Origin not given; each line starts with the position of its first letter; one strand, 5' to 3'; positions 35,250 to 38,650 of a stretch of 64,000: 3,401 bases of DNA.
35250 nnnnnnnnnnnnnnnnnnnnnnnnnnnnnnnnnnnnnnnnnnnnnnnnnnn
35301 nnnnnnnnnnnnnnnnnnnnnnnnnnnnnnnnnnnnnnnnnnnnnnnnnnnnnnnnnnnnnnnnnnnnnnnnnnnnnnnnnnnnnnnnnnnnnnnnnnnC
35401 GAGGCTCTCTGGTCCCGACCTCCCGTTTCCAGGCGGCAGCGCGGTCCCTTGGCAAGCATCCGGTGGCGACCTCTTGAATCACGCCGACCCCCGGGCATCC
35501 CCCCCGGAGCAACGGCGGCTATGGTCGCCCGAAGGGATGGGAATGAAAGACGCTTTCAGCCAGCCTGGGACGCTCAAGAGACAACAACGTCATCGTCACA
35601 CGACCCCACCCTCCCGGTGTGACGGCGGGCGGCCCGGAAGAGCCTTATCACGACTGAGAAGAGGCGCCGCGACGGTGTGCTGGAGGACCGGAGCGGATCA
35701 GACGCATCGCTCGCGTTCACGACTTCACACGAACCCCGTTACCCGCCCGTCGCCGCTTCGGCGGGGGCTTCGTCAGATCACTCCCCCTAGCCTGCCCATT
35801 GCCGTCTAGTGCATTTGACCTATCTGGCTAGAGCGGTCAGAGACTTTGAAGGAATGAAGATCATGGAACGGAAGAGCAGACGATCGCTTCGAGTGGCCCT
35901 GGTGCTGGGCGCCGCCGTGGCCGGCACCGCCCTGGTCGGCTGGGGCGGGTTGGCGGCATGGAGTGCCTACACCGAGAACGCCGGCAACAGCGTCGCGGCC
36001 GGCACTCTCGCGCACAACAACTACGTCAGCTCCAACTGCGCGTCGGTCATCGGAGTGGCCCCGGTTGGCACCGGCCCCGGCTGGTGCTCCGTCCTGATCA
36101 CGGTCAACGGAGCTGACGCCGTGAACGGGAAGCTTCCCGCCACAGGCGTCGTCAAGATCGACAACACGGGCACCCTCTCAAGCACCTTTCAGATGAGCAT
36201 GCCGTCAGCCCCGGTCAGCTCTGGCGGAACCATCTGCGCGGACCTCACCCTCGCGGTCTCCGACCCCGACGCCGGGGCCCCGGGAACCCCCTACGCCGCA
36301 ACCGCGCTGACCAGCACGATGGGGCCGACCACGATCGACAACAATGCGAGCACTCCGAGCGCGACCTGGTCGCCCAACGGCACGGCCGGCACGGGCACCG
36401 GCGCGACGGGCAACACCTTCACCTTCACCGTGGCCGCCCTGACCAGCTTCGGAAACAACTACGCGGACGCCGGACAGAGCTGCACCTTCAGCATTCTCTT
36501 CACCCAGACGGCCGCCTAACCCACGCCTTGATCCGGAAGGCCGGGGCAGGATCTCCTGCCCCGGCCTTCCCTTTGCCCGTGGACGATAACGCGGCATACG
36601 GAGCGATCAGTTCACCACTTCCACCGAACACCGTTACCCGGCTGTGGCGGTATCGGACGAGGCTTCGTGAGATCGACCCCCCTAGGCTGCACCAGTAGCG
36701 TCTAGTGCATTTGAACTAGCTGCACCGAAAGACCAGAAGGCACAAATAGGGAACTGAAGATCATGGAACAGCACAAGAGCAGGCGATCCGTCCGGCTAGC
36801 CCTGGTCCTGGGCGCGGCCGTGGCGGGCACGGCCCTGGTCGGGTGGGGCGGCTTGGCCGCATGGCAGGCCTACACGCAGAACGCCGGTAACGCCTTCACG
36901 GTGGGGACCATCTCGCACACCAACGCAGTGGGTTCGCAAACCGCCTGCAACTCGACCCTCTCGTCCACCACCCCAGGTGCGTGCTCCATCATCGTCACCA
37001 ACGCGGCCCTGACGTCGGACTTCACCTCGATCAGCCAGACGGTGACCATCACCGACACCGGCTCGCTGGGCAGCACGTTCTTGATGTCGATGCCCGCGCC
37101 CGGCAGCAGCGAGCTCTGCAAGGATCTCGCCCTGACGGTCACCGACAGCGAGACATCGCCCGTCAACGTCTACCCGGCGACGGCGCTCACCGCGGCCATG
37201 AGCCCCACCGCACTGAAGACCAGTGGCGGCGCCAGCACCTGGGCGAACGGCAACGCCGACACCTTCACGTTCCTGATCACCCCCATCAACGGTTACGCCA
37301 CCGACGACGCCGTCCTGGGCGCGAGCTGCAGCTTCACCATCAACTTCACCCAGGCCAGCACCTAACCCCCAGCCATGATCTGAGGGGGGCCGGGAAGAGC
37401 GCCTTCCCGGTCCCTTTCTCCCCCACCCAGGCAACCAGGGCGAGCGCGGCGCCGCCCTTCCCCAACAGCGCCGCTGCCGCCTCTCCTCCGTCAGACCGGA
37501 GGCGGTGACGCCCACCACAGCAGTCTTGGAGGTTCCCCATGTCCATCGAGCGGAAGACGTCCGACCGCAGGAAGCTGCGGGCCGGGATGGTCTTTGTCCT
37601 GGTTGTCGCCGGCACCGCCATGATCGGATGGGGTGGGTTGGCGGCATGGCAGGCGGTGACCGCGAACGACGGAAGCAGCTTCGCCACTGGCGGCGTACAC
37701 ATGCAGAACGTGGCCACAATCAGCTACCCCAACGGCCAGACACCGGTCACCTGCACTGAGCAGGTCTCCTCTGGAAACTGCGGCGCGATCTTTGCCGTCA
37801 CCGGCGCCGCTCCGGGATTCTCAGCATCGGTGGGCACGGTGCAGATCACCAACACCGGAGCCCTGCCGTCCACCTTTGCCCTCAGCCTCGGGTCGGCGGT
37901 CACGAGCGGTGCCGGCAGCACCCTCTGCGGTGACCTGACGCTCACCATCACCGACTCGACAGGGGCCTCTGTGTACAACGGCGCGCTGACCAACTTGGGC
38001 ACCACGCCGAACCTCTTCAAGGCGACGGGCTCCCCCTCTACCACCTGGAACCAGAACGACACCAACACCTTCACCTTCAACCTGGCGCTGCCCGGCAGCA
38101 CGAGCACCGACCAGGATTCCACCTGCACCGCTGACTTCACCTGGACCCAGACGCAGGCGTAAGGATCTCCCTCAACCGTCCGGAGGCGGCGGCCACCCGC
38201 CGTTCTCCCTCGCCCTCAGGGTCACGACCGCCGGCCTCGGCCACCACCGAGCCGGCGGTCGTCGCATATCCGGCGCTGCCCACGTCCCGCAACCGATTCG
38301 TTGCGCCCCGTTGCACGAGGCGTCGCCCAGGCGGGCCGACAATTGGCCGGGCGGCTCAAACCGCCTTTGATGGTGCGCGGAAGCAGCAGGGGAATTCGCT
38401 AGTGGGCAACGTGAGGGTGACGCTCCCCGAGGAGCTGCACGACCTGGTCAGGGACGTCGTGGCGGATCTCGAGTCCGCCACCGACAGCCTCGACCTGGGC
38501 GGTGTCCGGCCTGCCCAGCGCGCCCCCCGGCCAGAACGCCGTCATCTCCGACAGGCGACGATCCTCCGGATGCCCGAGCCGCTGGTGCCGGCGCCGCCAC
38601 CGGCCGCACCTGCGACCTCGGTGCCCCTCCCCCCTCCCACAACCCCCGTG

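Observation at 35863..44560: Composite locus: TasA/SipW fibre genes contiguous with cpaB-tadB-tadC on the same strand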

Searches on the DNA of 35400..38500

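Call 46: search_rna_families(source=window, start=35400, end=38500, threshold=evalue, max_evalue=1)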
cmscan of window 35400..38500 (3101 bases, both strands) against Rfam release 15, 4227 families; matches with E-value up to 1: 3.
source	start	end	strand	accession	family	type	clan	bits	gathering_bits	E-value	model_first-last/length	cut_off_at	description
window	36530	36696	-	RF02346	ar35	Gene; sRNA;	-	20.8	45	0.55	1-144/144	no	Alphaproteobacterial sRNA ar35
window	38413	38491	-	RF02553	YrlA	Gene; sRNA;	-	20.7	69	0.44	16-93/114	no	Y RNA-like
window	35730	35770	+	RF02224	sX5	Gene; sRNA;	-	18.5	50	0.84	1-49/49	no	Xanthomonadaceae sRNA sX5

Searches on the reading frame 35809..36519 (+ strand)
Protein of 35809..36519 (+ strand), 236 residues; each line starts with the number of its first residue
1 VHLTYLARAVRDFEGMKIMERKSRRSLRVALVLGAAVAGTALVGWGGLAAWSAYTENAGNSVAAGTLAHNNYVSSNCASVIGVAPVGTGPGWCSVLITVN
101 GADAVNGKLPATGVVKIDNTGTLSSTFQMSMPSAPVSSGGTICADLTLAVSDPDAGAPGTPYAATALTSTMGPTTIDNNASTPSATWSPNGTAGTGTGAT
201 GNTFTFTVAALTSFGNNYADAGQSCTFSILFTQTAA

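Call 5: search_protein_families(library=pfam, proteins=[window:35809-36519:+], max_evalue=0.01)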
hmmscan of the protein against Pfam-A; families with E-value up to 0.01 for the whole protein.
window:35809-36519:+ (236 aa): 1 family
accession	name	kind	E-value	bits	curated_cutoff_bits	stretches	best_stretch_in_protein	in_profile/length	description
PF25587.1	Rv2743c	-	0.0093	16.1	27.7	0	19-65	21-63/237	Rv2743c family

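Call 6: search_protein_families(library=ncbifam, proteins=[window:35809-36519:+], max_evalue=0.01)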
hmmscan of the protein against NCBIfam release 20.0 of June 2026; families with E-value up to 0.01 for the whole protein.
window:35809-36519:+ (236 aa): 1 family
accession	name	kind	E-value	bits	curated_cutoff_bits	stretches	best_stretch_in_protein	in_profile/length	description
TIGR04205.1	classIII_w_PIP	hypoth_equivalog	0.0066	16.5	65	0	23-78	3-58/67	class III signal peptide domain-containing protein, archaeosortase D/PIP-CTERM system-associated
